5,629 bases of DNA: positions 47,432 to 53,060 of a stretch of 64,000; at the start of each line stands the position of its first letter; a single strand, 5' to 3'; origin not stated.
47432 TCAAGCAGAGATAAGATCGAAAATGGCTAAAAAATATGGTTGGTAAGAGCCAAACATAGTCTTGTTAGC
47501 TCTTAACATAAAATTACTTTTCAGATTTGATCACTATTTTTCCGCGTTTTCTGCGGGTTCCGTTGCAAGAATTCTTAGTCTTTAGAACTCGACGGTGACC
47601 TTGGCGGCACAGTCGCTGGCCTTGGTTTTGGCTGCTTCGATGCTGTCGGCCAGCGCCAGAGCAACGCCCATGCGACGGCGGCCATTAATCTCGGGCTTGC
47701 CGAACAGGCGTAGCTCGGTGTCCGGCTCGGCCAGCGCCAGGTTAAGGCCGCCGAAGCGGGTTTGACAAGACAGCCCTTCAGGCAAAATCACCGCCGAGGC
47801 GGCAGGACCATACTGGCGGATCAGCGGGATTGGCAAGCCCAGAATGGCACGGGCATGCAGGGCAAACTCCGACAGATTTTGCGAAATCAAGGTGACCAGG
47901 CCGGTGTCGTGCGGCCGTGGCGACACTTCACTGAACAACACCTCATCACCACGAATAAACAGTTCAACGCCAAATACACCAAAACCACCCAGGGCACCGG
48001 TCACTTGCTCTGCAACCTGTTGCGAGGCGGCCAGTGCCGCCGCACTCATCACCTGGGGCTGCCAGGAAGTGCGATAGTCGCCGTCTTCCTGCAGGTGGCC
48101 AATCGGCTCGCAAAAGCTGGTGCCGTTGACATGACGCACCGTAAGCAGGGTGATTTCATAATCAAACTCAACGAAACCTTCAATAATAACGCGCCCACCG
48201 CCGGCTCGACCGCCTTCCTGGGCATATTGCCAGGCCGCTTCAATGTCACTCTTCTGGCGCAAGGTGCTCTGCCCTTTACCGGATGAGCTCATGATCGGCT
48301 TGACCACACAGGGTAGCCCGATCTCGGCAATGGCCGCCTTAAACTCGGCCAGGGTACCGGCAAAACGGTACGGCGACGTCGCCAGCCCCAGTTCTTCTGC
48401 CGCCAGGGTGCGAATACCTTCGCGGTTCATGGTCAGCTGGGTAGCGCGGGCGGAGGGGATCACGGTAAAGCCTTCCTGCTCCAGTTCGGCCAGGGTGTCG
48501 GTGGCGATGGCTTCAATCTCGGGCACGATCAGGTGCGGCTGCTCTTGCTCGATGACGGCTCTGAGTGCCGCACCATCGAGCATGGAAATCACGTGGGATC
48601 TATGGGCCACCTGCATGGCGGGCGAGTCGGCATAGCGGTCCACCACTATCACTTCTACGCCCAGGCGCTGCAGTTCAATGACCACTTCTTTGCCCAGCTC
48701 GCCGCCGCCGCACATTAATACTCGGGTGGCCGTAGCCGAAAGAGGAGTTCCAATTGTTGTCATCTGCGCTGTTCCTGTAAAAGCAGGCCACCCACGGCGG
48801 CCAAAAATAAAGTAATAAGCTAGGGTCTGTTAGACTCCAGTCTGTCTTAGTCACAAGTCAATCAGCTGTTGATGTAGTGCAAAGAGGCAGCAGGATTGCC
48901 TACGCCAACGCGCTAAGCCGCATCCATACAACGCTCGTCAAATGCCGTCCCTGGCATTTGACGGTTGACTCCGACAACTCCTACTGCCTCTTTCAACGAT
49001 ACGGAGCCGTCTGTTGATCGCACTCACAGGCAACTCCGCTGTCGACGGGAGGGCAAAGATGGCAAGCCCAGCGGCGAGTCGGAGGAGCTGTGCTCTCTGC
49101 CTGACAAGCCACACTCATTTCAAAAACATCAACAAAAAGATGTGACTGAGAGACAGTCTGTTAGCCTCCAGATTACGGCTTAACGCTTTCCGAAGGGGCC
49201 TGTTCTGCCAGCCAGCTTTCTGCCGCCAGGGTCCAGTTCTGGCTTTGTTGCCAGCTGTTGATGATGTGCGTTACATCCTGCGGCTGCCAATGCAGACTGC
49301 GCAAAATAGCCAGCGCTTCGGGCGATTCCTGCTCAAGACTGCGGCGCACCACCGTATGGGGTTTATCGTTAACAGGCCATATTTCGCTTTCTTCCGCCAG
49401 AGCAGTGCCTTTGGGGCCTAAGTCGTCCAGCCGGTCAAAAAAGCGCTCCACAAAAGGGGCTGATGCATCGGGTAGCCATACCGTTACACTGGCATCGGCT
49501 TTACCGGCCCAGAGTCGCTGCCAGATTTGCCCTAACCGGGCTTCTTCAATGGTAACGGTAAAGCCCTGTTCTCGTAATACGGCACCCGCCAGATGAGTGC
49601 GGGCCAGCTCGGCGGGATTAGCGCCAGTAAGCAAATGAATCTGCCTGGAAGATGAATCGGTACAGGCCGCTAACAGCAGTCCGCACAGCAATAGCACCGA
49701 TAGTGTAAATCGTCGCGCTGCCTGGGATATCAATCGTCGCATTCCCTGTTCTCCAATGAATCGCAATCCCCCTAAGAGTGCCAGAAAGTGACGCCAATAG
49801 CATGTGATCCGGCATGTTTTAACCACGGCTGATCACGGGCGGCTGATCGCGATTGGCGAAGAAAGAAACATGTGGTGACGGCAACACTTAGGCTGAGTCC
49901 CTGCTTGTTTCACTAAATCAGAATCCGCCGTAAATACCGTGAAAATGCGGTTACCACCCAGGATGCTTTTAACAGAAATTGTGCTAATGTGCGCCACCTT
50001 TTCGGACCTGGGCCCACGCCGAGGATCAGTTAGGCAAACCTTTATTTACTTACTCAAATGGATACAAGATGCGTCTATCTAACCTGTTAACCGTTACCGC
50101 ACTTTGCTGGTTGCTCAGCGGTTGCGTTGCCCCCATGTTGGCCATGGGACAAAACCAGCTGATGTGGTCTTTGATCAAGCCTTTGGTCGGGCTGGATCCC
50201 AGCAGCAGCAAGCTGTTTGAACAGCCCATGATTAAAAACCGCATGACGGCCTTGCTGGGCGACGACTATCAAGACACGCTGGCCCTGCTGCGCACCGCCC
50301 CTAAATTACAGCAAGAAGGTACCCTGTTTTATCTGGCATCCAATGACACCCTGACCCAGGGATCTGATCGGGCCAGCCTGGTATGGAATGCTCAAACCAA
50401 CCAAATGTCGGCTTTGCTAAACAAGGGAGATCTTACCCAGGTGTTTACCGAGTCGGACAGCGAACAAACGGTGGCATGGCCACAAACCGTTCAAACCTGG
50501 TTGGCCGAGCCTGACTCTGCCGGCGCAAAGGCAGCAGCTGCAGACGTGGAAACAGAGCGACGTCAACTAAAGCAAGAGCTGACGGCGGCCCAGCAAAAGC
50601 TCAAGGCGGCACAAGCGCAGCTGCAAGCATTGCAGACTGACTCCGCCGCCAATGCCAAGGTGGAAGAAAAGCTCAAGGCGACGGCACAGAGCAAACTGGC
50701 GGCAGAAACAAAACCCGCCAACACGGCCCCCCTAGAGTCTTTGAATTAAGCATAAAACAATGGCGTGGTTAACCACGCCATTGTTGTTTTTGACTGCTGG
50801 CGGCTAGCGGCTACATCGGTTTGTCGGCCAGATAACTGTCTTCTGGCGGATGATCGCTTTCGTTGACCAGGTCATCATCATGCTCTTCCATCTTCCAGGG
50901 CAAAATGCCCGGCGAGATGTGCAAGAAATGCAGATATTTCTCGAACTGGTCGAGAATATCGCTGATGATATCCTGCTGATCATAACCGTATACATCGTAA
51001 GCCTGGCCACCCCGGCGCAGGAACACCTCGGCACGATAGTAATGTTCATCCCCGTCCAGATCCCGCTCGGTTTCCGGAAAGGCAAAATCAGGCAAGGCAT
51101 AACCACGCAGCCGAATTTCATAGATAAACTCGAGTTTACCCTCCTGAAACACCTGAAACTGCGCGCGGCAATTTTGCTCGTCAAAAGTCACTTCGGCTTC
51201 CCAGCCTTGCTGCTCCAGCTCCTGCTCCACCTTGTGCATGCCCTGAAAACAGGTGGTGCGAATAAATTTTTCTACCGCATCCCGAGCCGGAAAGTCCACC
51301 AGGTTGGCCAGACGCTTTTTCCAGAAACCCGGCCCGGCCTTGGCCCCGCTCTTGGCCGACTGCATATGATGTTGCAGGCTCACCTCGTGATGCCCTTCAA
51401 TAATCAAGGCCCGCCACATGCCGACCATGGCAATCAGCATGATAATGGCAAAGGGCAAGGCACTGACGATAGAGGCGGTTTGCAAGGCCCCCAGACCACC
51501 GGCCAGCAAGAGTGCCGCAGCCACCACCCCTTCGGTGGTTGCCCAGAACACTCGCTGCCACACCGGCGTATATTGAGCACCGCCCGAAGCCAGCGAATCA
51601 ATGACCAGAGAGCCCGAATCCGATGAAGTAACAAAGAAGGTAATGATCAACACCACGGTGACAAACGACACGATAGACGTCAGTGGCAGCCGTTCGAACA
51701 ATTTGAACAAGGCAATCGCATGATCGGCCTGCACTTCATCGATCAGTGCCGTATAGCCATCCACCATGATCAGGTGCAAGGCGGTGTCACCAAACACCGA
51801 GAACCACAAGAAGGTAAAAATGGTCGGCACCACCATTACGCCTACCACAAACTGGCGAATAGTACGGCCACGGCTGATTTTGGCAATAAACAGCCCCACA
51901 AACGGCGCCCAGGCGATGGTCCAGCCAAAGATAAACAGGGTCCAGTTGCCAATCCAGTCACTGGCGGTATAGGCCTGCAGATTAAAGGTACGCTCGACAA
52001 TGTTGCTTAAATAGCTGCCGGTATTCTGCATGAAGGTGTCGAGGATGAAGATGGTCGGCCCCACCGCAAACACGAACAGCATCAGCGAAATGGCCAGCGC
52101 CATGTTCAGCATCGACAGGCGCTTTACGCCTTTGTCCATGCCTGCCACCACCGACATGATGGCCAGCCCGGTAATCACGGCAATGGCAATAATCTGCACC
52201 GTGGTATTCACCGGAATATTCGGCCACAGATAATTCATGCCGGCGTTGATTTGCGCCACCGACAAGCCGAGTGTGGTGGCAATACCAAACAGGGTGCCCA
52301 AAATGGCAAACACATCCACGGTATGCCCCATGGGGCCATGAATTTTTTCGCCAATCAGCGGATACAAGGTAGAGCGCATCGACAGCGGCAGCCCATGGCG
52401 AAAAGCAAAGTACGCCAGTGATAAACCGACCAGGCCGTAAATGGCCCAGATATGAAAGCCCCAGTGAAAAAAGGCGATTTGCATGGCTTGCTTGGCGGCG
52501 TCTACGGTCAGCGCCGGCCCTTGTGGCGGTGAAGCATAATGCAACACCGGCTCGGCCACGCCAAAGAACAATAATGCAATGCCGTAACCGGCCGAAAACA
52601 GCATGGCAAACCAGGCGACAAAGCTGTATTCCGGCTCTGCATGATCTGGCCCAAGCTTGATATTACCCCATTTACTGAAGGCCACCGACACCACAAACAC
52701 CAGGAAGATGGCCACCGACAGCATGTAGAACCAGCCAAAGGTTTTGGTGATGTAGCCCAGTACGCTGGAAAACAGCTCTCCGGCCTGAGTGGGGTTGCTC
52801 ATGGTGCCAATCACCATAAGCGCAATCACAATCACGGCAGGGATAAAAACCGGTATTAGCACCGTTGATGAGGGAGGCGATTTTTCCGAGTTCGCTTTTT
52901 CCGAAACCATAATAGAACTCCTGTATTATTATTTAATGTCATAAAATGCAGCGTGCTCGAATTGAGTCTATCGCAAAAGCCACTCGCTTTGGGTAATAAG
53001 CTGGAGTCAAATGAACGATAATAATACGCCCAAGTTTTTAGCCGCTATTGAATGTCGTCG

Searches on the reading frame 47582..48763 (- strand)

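Call 75: search_protein_families(library=pfam, proteins=[window:47582-48763:-], max_evalue=0.00001)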
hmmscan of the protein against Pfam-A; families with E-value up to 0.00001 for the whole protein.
window:47582-48763:- (393 aa): 3 families
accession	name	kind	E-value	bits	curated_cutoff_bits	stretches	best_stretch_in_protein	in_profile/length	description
PF02222.28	ATP-grasp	-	4.1e-58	196.4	27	1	121-300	2-179/179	ATP-grasp domain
PF21244.3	PurT_C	-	1.2e-28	98.8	26.7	1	321-389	1-68/68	PurT, C-terminal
PF22660.2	RS_preATP-grasp-like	-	1.7e-11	44.8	27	1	17-109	6-95/98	Ribonucleotide synthetase preATP-grasp domain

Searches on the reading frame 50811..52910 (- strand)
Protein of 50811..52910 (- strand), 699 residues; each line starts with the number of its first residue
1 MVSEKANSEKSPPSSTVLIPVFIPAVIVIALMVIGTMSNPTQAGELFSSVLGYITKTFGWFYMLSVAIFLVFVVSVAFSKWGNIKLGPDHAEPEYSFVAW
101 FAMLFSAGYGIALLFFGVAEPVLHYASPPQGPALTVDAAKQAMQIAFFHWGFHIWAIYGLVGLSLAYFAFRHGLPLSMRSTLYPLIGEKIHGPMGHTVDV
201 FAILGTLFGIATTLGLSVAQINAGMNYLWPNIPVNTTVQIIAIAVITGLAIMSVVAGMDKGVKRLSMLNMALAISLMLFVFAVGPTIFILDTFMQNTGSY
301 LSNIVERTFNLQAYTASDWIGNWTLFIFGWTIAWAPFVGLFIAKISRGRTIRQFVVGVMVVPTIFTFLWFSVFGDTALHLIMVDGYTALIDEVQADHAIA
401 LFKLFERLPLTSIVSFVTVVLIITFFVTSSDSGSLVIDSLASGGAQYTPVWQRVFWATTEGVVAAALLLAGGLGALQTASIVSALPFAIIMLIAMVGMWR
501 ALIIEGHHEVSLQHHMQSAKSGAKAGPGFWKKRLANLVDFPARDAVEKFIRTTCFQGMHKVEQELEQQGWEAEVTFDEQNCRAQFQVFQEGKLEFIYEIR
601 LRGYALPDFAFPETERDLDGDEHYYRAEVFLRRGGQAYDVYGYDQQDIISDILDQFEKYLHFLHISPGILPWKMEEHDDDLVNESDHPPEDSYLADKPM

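Call 75: search_protein_families(library=pfam, proteins=[window:50811-52910:-], max_evalue=0.00001)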
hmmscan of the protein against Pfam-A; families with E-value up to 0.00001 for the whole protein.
window:50811-52910:- (699 aa): 1 family
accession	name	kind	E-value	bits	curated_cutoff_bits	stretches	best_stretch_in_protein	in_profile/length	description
PF02028.23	BCCT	-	1.1e-190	634.7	27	1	21-502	1-482/485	BCCT, betaine/carnitine/choline family transporter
